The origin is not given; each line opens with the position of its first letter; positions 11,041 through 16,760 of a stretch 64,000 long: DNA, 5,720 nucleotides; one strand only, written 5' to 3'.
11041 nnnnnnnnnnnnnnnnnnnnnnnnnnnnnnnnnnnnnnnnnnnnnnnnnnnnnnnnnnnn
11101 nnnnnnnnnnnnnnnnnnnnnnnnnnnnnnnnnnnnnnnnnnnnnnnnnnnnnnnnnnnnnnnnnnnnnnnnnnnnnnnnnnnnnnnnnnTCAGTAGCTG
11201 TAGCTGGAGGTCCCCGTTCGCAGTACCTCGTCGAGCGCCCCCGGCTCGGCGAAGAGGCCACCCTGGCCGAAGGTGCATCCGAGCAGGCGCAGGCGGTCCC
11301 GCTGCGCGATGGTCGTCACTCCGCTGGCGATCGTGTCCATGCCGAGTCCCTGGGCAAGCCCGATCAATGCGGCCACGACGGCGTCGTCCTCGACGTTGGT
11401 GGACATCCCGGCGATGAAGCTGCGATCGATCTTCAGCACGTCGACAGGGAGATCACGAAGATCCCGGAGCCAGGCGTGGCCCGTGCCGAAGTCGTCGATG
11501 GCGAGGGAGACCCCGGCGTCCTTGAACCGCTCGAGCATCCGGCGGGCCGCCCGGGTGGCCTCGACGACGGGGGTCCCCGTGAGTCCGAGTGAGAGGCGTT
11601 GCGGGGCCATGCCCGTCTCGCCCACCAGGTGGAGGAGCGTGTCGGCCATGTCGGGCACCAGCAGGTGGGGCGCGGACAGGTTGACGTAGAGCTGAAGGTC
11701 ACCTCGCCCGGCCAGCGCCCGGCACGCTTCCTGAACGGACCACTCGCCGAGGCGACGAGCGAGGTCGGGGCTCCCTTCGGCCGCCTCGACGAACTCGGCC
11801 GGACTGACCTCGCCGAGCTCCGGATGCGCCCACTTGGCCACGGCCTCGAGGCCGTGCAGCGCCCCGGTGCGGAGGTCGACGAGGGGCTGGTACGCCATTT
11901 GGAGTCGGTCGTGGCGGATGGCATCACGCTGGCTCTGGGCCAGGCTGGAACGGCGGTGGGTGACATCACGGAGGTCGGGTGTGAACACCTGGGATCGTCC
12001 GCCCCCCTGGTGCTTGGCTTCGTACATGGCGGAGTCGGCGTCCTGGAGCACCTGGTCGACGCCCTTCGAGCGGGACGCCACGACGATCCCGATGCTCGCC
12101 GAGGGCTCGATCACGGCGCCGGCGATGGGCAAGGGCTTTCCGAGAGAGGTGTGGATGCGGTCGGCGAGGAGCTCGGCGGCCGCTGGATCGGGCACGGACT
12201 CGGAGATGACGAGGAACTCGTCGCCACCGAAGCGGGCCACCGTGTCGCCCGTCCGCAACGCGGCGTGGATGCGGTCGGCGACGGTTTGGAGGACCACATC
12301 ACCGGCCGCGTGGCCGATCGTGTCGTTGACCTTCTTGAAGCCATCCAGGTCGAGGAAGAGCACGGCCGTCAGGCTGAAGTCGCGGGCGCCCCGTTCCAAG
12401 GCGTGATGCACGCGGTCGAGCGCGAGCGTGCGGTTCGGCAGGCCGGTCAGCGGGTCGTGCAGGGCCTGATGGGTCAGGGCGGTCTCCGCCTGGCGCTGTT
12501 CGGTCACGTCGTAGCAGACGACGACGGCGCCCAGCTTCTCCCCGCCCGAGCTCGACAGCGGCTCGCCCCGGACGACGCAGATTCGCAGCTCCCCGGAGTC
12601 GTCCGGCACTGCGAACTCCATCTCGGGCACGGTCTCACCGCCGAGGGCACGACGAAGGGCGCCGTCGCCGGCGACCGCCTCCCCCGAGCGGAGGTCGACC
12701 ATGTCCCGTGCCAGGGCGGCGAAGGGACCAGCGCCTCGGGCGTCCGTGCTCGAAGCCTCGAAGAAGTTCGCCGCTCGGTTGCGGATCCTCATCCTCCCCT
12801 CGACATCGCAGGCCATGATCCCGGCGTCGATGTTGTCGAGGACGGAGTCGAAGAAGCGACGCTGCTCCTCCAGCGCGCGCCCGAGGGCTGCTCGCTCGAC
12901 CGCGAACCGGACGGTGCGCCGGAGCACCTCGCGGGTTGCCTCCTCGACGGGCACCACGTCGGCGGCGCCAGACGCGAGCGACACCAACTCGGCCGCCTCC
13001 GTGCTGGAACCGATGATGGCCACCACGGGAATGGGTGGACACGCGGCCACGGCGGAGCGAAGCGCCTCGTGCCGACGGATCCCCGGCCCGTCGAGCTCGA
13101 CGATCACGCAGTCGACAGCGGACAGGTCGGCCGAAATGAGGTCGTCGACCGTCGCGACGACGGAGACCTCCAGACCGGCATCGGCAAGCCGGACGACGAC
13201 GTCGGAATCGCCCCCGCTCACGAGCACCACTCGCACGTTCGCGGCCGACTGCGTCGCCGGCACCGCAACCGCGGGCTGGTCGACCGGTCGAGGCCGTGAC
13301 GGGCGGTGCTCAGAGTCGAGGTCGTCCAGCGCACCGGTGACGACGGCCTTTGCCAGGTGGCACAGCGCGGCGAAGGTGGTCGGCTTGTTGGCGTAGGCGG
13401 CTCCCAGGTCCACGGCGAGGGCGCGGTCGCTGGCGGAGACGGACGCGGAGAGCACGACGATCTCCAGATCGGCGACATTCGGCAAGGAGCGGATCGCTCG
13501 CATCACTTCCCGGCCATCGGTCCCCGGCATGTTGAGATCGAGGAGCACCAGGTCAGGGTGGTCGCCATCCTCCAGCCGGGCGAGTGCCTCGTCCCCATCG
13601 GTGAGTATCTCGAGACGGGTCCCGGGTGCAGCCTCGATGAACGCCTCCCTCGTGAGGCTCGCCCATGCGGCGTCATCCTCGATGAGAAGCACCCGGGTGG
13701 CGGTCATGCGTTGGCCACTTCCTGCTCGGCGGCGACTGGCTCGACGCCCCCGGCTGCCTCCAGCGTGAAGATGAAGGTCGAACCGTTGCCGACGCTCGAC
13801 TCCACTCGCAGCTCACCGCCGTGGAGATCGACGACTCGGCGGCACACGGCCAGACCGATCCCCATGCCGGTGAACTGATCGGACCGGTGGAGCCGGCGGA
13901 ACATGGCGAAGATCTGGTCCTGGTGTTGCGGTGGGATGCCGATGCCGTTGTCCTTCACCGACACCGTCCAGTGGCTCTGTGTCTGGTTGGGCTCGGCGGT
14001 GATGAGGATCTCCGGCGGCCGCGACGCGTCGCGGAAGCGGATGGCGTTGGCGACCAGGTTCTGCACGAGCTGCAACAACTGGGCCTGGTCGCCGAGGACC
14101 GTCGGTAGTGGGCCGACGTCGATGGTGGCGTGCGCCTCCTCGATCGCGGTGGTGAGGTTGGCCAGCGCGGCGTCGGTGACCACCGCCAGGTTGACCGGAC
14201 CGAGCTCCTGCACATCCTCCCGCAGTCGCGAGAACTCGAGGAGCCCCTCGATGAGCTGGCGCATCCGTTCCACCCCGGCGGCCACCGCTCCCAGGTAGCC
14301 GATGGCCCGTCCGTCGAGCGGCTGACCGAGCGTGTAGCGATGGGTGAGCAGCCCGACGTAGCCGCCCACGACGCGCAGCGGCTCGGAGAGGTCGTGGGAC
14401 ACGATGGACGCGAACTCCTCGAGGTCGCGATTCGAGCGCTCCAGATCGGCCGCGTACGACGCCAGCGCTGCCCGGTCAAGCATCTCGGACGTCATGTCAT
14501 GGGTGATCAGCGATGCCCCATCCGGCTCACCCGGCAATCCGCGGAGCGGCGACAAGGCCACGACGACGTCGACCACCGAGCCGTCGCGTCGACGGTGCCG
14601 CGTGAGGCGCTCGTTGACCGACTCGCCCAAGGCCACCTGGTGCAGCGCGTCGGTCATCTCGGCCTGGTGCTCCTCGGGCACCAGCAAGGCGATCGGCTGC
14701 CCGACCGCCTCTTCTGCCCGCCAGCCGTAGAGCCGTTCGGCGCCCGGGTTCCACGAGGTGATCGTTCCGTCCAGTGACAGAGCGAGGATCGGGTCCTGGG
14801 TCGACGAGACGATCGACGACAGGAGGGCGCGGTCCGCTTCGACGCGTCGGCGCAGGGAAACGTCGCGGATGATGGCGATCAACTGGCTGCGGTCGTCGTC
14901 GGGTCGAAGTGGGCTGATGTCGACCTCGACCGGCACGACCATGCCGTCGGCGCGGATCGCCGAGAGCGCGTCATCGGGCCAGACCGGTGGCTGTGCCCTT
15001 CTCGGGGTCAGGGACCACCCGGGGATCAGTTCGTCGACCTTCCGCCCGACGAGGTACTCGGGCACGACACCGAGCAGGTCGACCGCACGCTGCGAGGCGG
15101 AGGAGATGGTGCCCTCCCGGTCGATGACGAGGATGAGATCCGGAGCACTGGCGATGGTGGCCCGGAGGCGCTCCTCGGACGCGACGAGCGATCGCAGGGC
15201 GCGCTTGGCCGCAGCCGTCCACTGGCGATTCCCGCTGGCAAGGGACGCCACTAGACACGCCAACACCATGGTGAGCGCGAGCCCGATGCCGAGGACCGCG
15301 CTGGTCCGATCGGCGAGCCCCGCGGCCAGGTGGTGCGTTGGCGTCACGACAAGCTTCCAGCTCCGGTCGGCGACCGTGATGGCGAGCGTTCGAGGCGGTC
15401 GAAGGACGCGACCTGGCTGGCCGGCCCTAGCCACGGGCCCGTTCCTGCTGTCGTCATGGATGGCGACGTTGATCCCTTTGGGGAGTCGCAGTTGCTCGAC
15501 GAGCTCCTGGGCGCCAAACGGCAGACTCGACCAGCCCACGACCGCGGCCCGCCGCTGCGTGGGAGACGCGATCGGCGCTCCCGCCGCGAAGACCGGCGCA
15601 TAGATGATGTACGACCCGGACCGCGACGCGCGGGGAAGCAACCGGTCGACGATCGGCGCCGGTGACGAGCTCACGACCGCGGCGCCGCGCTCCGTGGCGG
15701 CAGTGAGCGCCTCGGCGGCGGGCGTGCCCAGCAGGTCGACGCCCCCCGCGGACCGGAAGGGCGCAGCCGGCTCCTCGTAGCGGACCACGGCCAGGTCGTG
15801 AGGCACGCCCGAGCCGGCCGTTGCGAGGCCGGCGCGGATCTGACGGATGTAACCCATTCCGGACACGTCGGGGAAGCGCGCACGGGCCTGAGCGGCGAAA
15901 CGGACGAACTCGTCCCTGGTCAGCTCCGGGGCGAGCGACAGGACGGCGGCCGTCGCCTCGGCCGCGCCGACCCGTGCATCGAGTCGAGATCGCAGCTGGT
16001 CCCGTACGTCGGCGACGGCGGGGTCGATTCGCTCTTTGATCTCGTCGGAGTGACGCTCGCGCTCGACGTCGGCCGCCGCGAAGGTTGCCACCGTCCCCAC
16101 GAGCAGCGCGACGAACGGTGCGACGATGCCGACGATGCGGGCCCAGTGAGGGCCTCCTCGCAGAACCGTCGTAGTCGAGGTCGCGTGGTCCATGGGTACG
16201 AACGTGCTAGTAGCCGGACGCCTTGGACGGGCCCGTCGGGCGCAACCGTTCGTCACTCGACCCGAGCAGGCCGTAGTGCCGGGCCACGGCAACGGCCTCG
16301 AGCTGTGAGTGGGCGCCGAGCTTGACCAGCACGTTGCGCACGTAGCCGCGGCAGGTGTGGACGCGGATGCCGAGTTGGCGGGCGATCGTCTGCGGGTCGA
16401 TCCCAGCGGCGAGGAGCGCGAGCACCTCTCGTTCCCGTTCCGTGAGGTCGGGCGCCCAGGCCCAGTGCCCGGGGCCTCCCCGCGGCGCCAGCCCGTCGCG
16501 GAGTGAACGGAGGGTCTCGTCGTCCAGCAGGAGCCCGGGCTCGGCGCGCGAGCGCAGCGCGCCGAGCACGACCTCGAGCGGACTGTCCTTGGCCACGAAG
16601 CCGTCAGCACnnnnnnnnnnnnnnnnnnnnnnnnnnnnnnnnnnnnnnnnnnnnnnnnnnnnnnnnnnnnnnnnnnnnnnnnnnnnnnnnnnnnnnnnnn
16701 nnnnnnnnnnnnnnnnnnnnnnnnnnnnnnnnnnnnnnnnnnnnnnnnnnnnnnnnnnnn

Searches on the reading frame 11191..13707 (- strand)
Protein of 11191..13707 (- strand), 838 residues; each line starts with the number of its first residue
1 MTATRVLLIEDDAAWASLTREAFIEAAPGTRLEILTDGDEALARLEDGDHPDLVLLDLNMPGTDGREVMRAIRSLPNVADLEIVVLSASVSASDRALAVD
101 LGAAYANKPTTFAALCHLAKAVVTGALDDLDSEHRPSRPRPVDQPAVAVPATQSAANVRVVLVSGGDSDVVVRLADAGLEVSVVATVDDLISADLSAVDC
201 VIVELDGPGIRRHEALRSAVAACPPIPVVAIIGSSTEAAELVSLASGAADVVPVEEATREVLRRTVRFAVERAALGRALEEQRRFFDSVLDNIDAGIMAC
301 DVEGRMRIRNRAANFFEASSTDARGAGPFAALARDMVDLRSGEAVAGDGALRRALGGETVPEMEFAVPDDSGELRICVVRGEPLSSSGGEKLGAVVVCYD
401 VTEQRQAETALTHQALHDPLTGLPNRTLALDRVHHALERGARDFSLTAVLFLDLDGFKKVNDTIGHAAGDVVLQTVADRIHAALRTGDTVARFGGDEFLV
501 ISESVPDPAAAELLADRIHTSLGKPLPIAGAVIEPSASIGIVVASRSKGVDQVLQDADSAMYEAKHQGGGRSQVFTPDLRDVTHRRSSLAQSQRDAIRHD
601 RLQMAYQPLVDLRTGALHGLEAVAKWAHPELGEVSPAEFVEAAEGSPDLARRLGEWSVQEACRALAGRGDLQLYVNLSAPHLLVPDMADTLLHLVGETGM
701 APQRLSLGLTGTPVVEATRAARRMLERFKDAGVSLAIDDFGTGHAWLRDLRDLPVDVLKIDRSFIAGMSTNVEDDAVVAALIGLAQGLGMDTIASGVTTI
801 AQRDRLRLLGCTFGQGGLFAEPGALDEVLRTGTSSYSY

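Call 72: search_protein_families(library=pfam, proteins=[window:11191-13707:-], max_evalue=0.00001)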
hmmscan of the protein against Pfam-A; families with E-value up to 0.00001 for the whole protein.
window:11191-13707:- (838 aa): 4 families
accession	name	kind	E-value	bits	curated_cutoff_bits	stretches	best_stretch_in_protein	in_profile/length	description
PF00563.25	EAL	-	9.4e-59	199.1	31.3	1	591-822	2-236/236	EAL domain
PF00990.26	GGDEF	-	1.7e-43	148.6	23.8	1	415-570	1-160/161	Diguanylate cyclase, GGDEF domain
PF00072.30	Response_reg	-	3.3e-17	63.1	30.2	1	6-117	1-108/111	Response regulator receiver domain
PF08448.16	PAS_4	-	3.1e-09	37.5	23.1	1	290-406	1-110/110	PAS fold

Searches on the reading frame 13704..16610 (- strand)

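Call 72: search_protein_families(library=pfam, proteins=[window:13704-16610:-], max_evalue=0.00001)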
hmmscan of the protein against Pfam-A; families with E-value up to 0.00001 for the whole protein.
window:13704-16610:- (968 aa): 8 families
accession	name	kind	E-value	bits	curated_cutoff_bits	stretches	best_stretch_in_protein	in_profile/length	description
PF02518.31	HATPase_c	-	5.3e-29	101.3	26.4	1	840-952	1-109/111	Histidine kinase-, DNA gyrase B-, and HSP90-like ATPase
PF00989.32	PAS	-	4.1e-27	94.9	22.6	1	597-706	3-113/113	PAS fold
PF08448.16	PAS_4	-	2.8e-23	82.7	23.1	1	602-708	2-107/110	PAS fold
PF13426.13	PAS_9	-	4.4e-18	65.9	27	2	608-707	4-102/103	PAS domain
PF03924.19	CHASE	-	4.7e-17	62.8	25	1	229-389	2-181/189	CHASE domain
PF13188.13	PAS_8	-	3.4e-12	46.2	21.8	0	480-531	1-49/65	PAS domain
PF00512.31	HisKA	-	1.8e-08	34.7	26.9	1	730-798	2-65/66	His Kinase A (phospho-acceptor) domain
PF24820.1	Diguanyl_cycl_sensor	-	7.5e-06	26.3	28.1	0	492-524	8-40/109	Diguanylate cyclase-like sensor domain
